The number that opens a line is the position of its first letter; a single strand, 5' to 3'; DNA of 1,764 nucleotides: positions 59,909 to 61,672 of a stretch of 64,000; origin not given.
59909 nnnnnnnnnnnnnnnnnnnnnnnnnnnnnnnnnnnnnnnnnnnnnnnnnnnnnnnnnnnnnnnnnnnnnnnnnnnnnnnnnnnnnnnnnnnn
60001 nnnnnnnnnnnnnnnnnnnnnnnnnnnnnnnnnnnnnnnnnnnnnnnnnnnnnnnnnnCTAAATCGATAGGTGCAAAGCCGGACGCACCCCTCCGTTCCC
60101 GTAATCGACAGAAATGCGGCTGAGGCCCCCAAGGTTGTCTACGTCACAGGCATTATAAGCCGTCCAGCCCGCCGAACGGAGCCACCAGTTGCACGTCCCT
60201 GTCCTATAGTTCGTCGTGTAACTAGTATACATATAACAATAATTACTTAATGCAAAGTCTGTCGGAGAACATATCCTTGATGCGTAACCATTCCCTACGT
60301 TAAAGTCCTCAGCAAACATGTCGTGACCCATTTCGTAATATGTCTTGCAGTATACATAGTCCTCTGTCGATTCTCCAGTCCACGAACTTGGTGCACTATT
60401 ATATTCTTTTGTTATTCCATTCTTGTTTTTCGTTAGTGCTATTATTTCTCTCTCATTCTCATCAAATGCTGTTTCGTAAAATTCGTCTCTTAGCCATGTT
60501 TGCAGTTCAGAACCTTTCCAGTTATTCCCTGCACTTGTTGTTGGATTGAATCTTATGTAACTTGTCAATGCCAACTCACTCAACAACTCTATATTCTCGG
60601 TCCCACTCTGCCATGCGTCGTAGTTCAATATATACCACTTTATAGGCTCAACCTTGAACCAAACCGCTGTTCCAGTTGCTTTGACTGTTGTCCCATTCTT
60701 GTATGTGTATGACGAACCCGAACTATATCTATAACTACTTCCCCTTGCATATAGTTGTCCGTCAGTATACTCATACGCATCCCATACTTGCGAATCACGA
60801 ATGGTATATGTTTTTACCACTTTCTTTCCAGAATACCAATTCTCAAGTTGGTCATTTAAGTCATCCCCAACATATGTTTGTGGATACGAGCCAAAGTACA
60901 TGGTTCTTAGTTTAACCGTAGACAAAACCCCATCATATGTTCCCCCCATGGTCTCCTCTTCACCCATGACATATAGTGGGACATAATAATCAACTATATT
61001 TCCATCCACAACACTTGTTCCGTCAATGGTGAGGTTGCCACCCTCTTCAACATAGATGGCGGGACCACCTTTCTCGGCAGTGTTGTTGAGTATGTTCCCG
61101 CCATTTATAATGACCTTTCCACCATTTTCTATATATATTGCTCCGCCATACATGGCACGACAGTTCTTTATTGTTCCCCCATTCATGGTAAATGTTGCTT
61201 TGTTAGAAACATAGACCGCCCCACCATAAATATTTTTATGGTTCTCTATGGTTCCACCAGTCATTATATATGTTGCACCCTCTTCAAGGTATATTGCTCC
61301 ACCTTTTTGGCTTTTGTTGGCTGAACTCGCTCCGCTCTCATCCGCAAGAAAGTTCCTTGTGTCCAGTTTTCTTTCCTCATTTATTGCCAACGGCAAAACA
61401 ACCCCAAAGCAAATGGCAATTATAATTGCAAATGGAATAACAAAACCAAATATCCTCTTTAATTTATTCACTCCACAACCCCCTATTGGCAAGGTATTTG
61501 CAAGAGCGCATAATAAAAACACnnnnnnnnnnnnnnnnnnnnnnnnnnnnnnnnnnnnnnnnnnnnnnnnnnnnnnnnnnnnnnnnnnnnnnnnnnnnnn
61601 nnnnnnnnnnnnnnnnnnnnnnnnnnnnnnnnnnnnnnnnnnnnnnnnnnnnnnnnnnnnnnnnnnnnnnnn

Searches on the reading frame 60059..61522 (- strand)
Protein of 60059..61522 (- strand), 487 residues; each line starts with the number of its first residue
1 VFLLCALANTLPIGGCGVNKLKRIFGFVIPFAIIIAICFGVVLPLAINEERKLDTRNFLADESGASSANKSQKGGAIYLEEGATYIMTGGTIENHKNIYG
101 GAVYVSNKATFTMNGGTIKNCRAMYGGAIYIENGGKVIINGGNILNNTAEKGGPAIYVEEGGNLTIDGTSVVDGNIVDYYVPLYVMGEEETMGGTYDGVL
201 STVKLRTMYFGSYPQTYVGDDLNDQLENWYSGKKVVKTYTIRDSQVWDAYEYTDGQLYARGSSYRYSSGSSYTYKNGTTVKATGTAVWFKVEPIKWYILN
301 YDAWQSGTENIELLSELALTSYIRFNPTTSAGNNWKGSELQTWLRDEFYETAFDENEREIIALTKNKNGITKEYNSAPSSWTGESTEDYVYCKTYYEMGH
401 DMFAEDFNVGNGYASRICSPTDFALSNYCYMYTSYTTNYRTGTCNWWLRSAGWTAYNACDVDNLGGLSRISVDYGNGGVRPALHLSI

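Call 5: search_protein_families(library=pfam, proteins=[window:60059-61522:-], max_evalue=0.01)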
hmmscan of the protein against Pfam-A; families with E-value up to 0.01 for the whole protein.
window:60059-61522:- (487 aa): 1 family
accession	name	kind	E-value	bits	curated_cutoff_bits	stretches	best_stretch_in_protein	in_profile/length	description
PF19789.6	DUF6273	-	8.8e-18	65.2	23.5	1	327-486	26-171/172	Domain of unknown function (DUF6273)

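Call 11: find_encoding_contigs(protein=window:60059-61471:-, flank=3000, max_places=10)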
Protein window:60059-61471:- (470 aa): no gene with exactly this product is on record in the collection.

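Call 12: find_encoding_contigs(protein=window:60062-61471:-, flank=3000, max_places=10)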
Protein seq(470 aa) (470 aa): no gene with exactly this product is on record in the collection.

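Call 14: find_homologous_proteins(query=window:60062-61471:-, max_evalue=1e-10)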
Query seq(470 aa) (470 aa): 162 proteins with E <= 1e-10 among 8000 candidates; the best 120 are listed.
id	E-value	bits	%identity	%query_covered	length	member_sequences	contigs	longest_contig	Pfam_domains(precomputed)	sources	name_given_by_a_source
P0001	4.7e-204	697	67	100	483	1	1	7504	PF19789.7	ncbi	-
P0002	9.6e-167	574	57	100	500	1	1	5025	PF19789.7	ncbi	-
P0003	1.0e-123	432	47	100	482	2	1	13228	PF19789.7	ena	-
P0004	5.3e-122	426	48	100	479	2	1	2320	PF19789.7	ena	-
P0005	7.2e-122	426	47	100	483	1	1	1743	PF19789.7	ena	-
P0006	2.0e-121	424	47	100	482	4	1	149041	PF19789.7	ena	-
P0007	2.1e-121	424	47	100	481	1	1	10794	PF19789.7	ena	-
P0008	9.0e-121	422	48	100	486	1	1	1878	PF19789.7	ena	-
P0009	1.0e-120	422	46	100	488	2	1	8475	PF19789.7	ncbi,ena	-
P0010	1.0e-119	418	46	100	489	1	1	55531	PF19789.7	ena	-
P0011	8.2e-119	415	47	100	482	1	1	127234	PF19789.7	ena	-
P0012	9.7e-119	415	48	100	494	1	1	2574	PF19789.7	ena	-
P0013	1.4e-118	415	46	100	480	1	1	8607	PF19789.7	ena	-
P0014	1.4e-118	415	47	100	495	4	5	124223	PF19789.7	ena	-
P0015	3.2e-118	414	47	100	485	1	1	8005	PF19789.7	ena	-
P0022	5.4e-117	410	47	100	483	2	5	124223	PF19789.7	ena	-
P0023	8.8e-117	409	47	100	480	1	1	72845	PF19789.7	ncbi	-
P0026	2.0e-116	408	46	100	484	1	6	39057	PF19789.7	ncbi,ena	-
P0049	9.6e-112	392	46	100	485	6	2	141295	PF19789.7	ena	-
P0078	1.2e-100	356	44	100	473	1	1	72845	PF19789.7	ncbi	-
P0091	2.1e-89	319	42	99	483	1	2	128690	PF19789.7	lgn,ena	-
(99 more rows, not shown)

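Call 15: find_related_loci(query=window:60062-61471:-, collection=genome_contigs, flank=3000)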
Query seq(470 aa) (470 aa) in genome_contigs; peptide patterns used: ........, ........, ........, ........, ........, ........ (x = any residue, [..] = any of these).
17 stretches matched a pattern; 1 encode a relative of the query (tblastn E <= 1e-3); 1 distinct loci.
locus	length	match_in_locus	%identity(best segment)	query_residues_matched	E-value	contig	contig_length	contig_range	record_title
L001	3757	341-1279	40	46-161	1e-9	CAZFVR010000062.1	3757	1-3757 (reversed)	MAG TPA_asm: uncultured Ruminococcus sp. isolate SRP350583_co2_380 genome assembly, contig: NODE_36375_length_3757_cov_1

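Call 16: find_encoding_contigs(protein=P0001, flank=3000, max_places=5)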
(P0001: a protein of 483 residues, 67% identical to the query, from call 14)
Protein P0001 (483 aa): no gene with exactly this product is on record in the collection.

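Call 17: find_encoding_contigs(protein=P0002, flank=3000, max_places=5)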
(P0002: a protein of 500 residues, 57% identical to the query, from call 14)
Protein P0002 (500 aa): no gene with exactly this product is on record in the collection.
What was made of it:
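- Tried and rejected: The two closest homologues, P0001 (67%) and P0002 (57%), were not retrievable either (calls 16, 17).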

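Call 19: find_related_loci(query=window:60062-61471:-, collection=metagenome_contigs, flank=3000)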
Query seq(470 aa) (470 aa) in metagenome_contigs; peptide patterns used: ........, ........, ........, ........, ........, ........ (x = any residue, [..] = any of these).
51 stretches matched a pattern; 1 encode a relative of the query (tblastn E <= 1e-3); 1 distinct loci.
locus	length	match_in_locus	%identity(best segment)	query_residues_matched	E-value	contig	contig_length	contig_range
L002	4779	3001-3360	26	49-163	2e-5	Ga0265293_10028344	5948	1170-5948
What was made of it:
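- Tried and rejected: Protein-based locus searches in the same collections returned only weak, irrelevant hits, L001 and L002 (calls 15, 19).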

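Call 23: find_encoding_contigs(protein=P0078, flank=10000, max_places=10)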
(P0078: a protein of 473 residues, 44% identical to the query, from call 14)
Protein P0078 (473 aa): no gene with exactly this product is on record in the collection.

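Call 24: list_cluster_members(proteins=[P0078, P0001, P0002, P0023])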
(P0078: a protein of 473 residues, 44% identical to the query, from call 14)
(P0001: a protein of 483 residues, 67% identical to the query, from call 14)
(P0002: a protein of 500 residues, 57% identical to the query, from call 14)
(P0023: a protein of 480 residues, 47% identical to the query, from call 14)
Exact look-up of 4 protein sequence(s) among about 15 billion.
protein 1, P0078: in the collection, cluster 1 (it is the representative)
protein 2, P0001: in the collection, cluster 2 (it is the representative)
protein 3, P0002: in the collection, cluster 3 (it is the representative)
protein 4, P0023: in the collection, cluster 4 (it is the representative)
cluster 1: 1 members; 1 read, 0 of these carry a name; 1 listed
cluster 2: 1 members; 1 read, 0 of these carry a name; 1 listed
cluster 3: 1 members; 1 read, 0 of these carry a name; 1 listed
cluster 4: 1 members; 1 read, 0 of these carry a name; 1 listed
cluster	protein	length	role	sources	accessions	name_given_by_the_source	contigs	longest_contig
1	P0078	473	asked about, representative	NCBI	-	-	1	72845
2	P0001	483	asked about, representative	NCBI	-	-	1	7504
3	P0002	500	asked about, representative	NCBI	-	-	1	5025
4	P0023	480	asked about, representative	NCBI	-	-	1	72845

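Call 29: find_encoding_contigs(protein=P0026, flank=2000, max_places=10)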
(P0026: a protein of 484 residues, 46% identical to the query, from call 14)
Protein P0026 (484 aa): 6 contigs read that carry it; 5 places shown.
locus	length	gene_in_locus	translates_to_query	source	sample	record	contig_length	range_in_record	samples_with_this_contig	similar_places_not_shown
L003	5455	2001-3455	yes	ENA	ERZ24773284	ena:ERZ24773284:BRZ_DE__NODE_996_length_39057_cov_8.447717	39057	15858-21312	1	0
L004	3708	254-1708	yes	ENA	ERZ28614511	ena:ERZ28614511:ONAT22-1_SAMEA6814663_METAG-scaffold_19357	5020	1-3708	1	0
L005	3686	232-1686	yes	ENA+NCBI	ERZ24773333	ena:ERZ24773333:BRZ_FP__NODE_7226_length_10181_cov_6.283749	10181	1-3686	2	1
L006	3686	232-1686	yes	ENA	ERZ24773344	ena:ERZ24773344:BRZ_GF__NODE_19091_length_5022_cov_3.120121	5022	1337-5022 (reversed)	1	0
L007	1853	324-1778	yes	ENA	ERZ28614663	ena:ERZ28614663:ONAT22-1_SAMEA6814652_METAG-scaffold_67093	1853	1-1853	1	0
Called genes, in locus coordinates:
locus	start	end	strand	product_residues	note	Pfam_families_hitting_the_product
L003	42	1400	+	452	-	PF01225:Mur_ligase, PF08245:Mur_ligase_M, PF02875:Mur_ligase_C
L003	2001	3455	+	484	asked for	PF19789:DUF6273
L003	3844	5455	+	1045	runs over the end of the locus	PF00133:tRNA-synt_1, PF01406:tRNA-synt_1e (faint), PF09334:tRNA-synt_1g, PF08264:Anticodon_1, PF19302:DUF5915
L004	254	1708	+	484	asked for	PF19789:DUF6273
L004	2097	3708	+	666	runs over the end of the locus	-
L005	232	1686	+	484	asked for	PF19789:DUF6273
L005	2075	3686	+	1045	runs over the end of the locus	PF00133:tRNA-synt_1, PF01406:tRNA-synt_1e (faint), PF09334:tRNA-synt_1g, PF08264:Anticodon_1, PF19302:DUF5915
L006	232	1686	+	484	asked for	PF19789:DUF6273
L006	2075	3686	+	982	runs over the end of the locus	?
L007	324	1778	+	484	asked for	PF19789:DUF6273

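Call 30: find_encoding_contigs(protein=P0014, flank=2000, max_places=10)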
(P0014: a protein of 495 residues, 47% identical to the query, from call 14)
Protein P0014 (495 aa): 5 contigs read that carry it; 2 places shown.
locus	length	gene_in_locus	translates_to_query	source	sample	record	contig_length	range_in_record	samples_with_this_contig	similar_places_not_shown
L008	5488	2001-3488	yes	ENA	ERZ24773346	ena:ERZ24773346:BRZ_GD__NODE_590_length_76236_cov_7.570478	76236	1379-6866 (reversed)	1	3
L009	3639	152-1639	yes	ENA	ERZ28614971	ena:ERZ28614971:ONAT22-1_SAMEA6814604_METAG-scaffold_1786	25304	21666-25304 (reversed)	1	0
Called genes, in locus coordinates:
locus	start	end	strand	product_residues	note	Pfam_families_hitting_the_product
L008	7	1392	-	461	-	PF28494:GlyRS_ins_1 (weak), PF00587:tRNA-synt_2b, PF03129:HGTP_anticodon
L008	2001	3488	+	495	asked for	PF19789:DUF6273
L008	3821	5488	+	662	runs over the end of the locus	PF00270:DEAD (faint), PF04851:ResIII, PF17757:UvrB_inter, PF27431:UvrB_3rd, PF00271:Helicase_C, PF12344:UvrB, PF02151:UVR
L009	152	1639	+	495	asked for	PF19789:DUF6273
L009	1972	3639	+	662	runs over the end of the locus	PF00270:DEAD (faint), PF04851:ResIII, PF17757:UvrB_inter, PF27431:UvrB_3rd, PF00271:Helicase_C, PF12344:UvrB, PF02151:UVR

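Call 33: find_encoding_contigs(protein=P0006, flank=10000, max_places=10)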
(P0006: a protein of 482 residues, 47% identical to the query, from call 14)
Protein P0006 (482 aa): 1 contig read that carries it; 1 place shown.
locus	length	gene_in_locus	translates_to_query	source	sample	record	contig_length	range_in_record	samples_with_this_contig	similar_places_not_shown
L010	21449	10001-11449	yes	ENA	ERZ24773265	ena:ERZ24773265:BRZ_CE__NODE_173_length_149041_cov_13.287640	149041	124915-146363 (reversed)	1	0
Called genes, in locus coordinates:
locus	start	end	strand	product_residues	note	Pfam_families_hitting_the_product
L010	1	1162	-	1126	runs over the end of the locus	-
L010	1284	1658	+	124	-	PF01925:TauE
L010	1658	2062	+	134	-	PF01925:TauE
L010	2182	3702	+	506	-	PF13375:RnfC_N, PF01512:Complex1_51K, PF17179:Fer4_22 (faint), PF12838:Fer4_7 (weak), PF13183:Fer4_8 (weak), PF13187:Fer4_9, PF13237:Fer4_10, PF14697:Fer4_21 (weak), +3 more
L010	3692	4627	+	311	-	PF03116:NQR2_RnfD_RnfE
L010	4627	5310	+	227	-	PF02508:Rnf-Nqr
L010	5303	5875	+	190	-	-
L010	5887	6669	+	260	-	PF04060:FeS, PF12838:Fer4_7, PF13187:Fer4_9 (weak), PF14697:Fer4_21, PF12838:Fer4_7, PF13187:Fer4_9, PF13237:Fer4_10, PF00037:Fer4, +10 more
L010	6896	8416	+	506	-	PF02541:Ppx-GppA, PF21447:Ppx-GppA_III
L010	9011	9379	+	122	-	PF04480:DUF559, PF18741:MTES_1575 (faint)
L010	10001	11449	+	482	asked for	PF19789:DUF6273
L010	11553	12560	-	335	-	PF06723:MreB_Mbl, PF14450:FtsA (weak)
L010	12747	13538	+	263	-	PF01656:CbiA, PF02374:ArsA_ATPase, PF06564:CBP_BcsQ, PF09140:MipZ, PF10609:ParA, PF13614:AAA_31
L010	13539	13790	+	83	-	-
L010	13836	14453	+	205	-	PF25984:BSH_YknX (faint), PF01551:Peptidase_M23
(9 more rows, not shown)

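Call 34: find_encoding_contigs(protein=P0022, flank=10000, max_places=10)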
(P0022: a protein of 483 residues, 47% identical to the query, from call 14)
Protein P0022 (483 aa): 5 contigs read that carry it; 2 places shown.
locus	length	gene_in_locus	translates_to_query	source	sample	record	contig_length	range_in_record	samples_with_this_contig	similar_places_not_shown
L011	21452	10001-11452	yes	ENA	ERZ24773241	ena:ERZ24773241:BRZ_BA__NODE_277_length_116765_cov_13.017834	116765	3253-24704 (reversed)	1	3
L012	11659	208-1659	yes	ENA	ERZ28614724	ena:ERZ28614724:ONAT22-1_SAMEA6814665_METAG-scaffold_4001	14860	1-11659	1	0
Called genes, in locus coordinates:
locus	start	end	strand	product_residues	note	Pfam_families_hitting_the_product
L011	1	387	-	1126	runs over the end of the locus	-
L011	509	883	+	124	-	PF01925:TauE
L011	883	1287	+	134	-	PF01925:TauE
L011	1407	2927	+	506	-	PF13375:RnfC_N, PF01512:Complex1_51K, PF17179:Fer4_22 (faint), PF12838:Fer4_7 (weak), PF13183:Fer4_8 (weak), PF13187:Fer4_9, PF13237:Fer4_10, PF14697:Fer4_21 (weak), +3 more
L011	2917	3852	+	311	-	PF03116:NQR2_RnfD_RnfE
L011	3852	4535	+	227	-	PF02508:Rnf-Nqr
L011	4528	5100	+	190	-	-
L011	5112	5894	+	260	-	PF04060:FeS, PF12838:Fer4_7, PF13187:Fer4_9 (weak), PF14697:Fer4_21, PF12838:Fer4_7, PF13187:Fer4_9, PF13237:Fer4_10, PF00037:Fer4, +10 more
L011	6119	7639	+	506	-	PF02541:Ppx-GppA, PF21447:Ppx-GppA_III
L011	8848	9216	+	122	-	PF04480:DUF559, PF18741:MTES_1575 (faint)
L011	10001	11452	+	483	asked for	PF19789:DUF6273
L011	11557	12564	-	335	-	PF06723:MreB_Mbl, PF14450:FtsA (weak)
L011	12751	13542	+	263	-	PF01656:CbiA, PF02374:ArsA_ATPase, PF06564:CBP_BcsQ, PF09140:MipZ, PF10609:ParA, PF13614:AAA_31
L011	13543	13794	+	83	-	-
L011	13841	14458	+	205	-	PF25984:BSH_YknX (faint), PF01551:Peptidase_M23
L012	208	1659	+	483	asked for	PF19789:DUF6273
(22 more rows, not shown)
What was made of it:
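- The sites are Mur ligase/IleRS, GlyRS/UvrB and Ppx/MreB (calls 29, 30, 33, 34).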

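Call 42: find_encoding_contigs(protein=P0049, flank=10000, max_places=10)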
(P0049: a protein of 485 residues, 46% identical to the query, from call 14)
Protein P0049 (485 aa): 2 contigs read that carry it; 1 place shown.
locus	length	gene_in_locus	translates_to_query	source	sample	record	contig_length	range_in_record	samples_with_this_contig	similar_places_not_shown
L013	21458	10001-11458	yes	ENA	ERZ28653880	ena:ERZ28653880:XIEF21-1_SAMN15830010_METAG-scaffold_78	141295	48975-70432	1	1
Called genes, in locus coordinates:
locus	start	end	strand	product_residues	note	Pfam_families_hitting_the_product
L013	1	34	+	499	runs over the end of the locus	PF01676:Metalloenzyme, PF06415:iPGM_N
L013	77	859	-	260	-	PF02535:Zip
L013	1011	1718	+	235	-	PF00005:ABC_tran, PF02463:SMC_N (faint), PF13304:AAA_21 (faint)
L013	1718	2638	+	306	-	PF01458:SUFBD_core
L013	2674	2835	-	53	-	PF14168:YjzC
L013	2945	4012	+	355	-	-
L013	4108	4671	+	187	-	-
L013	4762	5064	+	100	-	-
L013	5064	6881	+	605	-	-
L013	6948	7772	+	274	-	-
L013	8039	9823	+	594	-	PF00664:ABC_membrane, PF02463:SMC_N (weak), PF00005:ABC_tran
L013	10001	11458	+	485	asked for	PF19789:DUF6273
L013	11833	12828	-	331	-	PF14057:GGGtGRT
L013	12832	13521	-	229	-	-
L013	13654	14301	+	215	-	PF01205:Impact_N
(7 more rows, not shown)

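Call 43: find_encoding_contigs(protein=P0091, flank=10000, max_places=10)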
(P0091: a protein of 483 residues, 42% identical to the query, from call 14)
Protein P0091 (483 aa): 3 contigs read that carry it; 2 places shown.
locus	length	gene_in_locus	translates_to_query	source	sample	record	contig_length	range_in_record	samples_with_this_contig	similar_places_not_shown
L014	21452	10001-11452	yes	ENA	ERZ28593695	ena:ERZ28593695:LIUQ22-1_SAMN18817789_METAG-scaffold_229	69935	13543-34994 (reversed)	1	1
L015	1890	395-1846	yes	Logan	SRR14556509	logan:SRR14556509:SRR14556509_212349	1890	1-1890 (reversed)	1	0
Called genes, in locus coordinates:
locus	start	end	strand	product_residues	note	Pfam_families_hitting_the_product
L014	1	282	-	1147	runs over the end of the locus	-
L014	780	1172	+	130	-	PF01925:TauE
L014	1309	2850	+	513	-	PF13375:RnfC_N, PF01512:Complex1_51K, PF13237:Fer4_10 (weak), PF12838:Fer4_7 (weak), PF13183:Fer4_8 (faint), PF13187:Fer4_9 (weak)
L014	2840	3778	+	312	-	PF03116:NQR2_RnfD_RnfE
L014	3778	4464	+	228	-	PF02508:Rnf-Nqr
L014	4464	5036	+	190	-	-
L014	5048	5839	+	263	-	PF04060:FeS, PF12838:Fer4_7, PF14697:Fer4_21, PF00037:Fer4, PF13187:Fer4_9, PF13237:Fer4_10, PF12838:Fer4_7, PF13187:Fer4_9, +10 more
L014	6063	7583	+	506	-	PF02541:Ppx-GppA, PF21447:Ppx-GppA_III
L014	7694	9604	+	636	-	PF00005:ABC_tran, PF00931:NB-ARC (faint), PF02463:SMC_N (faint), PF13555:AAA_29 (faint), PF01926:MMR_HSR1 (faint), PF12848:ABC_tran_Xtn, PF00005:ABC_tran, PF16326:ABC_tran_CTD, +3 more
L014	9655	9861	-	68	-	PF13560:HTH_31, PF12844:HTH_19, PF13443:HTH_26 (weak), PF01381:HTH_3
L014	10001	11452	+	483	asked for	PF19789:DUF6273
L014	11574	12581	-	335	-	PF06723:MreB_Mbl, PF14450:FtsA (weak)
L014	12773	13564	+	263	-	PF00142:Fer4_NifH (faint), PF01656:CbiA, PF02374:ArsA_ATPase, PF06564:CBP_BcsQ, PF09140:MipZ, PF10609:ParA, PF13614:AAA_31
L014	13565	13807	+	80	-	-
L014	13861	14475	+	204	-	PF01551:Peptidase_M23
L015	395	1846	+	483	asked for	PF19789:DUF6273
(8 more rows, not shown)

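Call 58: predict_structure(alignment_id=A1)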
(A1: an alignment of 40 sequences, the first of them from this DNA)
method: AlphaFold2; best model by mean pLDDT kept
length: 470 residues; sequences in the alignment: 40
mean_pLDDT: 88.3   pTM: 0.68
mean pLDDT of the five models: 88.3, 87.4, 86.8, 86.6, 86.5
residues with pLDDT >= 90: 305; 70-90: 124; 50-70: 28; < 50: 13
segments of 3 or more residues with pLDDT < 50: 31-40
pLDDT, mean of each block of 10 residues (from residue 1): 69 83 63 38 64 79 94 89 92 96 87 94 92 80 89 82 61 90 91 96 97 94 93 88 96 85 96 97 90 95 98 96 98 91 93 93 94 97 84 80 98 94 95 97 96 96 95
secondary structure, 60 per line:
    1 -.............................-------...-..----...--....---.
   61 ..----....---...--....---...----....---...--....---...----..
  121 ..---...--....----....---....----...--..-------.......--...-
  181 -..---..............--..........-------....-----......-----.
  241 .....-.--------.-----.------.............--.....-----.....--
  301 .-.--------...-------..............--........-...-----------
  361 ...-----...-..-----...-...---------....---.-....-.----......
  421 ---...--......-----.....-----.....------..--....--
elements in order: H2-30 E60-62 E67-70 E74-76 E79-82 E86-88 E93-96 E100-102 E105-108 E112-114 E119-122 E126-128 E131-134 E139-142 E146-149 E154-156 E168-174 E177-179 E187-200 H203-212 E220-223 E229-234 E240-245 E269-281 H284-288 E294-298 H322-335 H338-343 E347-349 E369-371 H396-399 H405-408 E415-420 E424-426 E429-434 E440-444 E450-454 E465-468

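Call 62: find_related_loci(query=A1, collection=viral_contigs, flank=1500)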
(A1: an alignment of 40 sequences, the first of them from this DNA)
Query A1 (470 aa) in viral_contigs; peptide patterns used: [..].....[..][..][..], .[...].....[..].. (x = any residue, [..] = any of these).
26 stretches matched a pattern, but none encodes a relative of the query by tblastn (E <= 1e-3).

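Call 63: fold_search(model_id=the predicted structure, library=pdb)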
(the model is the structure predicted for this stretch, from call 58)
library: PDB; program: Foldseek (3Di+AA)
matches with E <= 10: 174; with E <= 0.001: 1
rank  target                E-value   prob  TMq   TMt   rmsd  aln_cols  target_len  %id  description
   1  9qa6                  5.3e-05  1.00  0.25  0.15   8.2       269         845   14  Cryo-EM structure of Thomasclavelia ramosa IgA peptidase (IgAse) active site mutant (S32-N876) (released 2025-06-25)
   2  4bh5_A                1.5e-01  0.11  0.08  0.18  12.8       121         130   10  LytM domain of EnvC, an activator of cell wall amidases in Escherichia coli (released 2013-07-03)
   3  6n2b_B                4.0e-01  0.11  0.10  0.12  11.5       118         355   22  The Crystal Structure of Caldicellulosiruptor kristjanssonii Tapirin C-terminal domain (released 2018-12-19)
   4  3dtd_D                4.2e-01  0.06  0.06  0.18  18.8       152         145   11  Crystal structure of invasion associated protein b from bartonella henselae (released 2008-09-09)
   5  8hhx_B                6.2e-01  0.05  0.07  0.04  16.0       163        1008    8  SARS-CoV-2 Delta Spike in complex with FP-12A (released 2023-02-01)
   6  8add                  6.9e-01  0.13  0.08  0.16  12.5        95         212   18  Viral tegument-like DUBs (released 2023-02-15)
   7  3dtd_E                8.2e-01  0.02  0.05  0.11  18.7       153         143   12  Crystal structure of invasion associated protein b from bartonella henselae (released 2008-09-09)
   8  8env_I                8.6e-01  0.02  0.06  0.12  13.5       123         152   12  In situ cryo-EM structure of Pseudomonas phage E217 tail baseplate in C6 map (released 2023-07-26)
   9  9u4u_A                8.6e-01  0.01  0.06  0.12  14.0       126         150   15  Structure of the functional amyloid FapC from Pseudomonas sp.UK4 (released 2025-08-06)
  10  9k2v_A                9.6e-01  0.01  0.06  0.04  21.8       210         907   10  Cyanophage A4 pre-ejectosome (released 2025-04-09)
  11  1zc8_K                1.1e+00  0.02  0.07  0.16  15.9       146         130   10  Coordinates of tmRNA, SmpB, EF-Tu and h44 fitted into Cryo-EM map of the 70S ribosome and tmRNA complex (released 2005-04-19)
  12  8jyo_B                1.3e+00  0.03  0.08  0.05  15.1       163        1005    9  Structure of SARS-CoV-2 XBB.1.5 spike glycoprotein in complex with ACE2 (2-up state) (released 2024-01-03)
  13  5w6p_A                1.5e+00  0.01  0.08  0.06  16.9       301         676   11  Crystal structure of Bacteriophage CBA120 tailspike protein 2 enzymatically active domain (TSP2dN, orf211) (released 2018-10-24)
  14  3nm7_A                1.6e+00  0.04  0.06  0.21  10.5        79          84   13  Crystal Structure of Borrelia burgdorferi Pur-alpha (released 2010-10-06)
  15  3nm7_C                1.8e+00  0.04  0.06  0.23  10.5        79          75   13  Crystal Structure of Borrelia burgdorferi Pur-alpha (released 2010-10-06)
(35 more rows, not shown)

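Call 78: search_protein_families(library=ncbifam, proteins=[window:60059-61471:-, P0026], max_evalue=1)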
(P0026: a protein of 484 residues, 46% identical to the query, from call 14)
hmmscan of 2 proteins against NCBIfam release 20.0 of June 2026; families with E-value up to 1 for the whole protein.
window:60059-61471:- (470 aa): 1 family
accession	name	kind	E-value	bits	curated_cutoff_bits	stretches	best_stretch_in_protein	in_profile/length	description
TIGR01376.1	POMP_repeat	repeat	0.0053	16.5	15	0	128-143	8-23/28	polymorphic outer membrane protein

P0026 (484 aa): 1 family
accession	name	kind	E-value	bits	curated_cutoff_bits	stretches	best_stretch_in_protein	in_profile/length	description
NF040516.1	CapE_47_fam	domain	0.78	9.7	35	1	6-21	2-17/39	CapE family protein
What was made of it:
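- Closest known: Chlamydia polymorphic membrane proteins. Same: The window protein gives a marginal POMP_repeat hit of 16.5 bits against a cut-off of 15 (call 78).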
